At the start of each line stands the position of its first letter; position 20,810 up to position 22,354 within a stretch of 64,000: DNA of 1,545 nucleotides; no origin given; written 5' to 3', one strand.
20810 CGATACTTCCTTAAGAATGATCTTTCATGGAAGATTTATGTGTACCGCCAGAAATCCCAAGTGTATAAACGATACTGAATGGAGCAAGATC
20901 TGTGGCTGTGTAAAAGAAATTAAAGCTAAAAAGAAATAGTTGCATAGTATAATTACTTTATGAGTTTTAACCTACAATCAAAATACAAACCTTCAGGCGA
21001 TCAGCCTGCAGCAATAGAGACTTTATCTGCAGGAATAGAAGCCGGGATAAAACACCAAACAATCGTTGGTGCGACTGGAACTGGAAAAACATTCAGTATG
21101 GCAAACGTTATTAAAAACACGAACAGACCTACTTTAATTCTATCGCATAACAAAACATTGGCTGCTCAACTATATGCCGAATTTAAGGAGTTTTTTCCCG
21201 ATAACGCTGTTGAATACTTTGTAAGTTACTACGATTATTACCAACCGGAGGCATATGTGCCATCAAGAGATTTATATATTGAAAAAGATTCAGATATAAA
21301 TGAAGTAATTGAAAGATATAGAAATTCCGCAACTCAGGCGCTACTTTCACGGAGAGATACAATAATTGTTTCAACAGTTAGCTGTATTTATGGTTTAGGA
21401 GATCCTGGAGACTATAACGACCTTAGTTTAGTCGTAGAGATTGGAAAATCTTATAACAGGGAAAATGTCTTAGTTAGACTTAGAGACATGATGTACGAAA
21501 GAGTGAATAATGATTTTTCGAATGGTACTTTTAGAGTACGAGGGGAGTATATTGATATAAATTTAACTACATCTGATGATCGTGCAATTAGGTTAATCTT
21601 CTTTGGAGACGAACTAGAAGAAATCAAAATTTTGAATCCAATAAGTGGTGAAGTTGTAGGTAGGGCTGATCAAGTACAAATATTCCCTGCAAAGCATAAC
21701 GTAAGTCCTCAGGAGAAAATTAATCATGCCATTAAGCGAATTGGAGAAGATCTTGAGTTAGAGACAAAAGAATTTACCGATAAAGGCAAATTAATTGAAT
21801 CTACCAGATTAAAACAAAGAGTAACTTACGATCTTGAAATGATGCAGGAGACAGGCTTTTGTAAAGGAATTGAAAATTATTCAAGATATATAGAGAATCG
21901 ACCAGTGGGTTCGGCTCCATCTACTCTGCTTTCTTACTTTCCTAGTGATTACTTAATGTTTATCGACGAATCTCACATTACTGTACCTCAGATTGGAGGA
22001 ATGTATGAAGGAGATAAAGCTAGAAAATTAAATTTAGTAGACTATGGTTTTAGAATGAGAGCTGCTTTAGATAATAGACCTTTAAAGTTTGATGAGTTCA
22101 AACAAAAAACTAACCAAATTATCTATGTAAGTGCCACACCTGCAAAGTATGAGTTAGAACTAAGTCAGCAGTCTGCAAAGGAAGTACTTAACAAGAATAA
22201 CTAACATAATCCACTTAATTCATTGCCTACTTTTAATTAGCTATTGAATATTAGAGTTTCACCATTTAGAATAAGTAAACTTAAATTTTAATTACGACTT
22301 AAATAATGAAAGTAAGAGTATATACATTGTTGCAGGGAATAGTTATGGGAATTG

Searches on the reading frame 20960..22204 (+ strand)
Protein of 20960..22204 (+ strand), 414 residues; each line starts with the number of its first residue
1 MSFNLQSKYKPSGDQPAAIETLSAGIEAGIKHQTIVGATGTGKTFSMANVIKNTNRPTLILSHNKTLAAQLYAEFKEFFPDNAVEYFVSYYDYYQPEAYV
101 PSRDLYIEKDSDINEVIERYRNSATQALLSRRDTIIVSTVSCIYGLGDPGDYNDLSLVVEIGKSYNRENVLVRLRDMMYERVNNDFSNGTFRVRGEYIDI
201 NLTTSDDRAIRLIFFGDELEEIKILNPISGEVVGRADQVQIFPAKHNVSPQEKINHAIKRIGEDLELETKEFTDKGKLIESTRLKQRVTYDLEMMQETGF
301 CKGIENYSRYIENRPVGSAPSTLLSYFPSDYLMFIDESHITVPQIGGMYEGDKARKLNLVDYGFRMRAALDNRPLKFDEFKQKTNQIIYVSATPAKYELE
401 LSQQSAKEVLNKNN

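Call 101: search_protein_families(library=pfam, proteins=[window:20960-22204:+], max_evalue=0.001)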
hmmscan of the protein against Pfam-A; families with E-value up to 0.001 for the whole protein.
window:20960-22204:+ (414 aa): 3 families
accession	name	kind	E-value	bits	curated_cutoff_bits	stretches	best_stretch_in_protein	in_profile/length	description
PF17757.6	UvrB_inter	-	6.4e-25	87.5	22.9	1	159-246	3-90/91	UvrB interaction domain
PF04851.21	ResIII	-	2.3e-12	47.5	22.5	1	10-85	3-83/164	Type III restriction enzyme, res subunit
PF00270.35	DEAD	-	1.1e-05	25.6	26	1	15-82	4-72/167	DEAD/DEAH box helicase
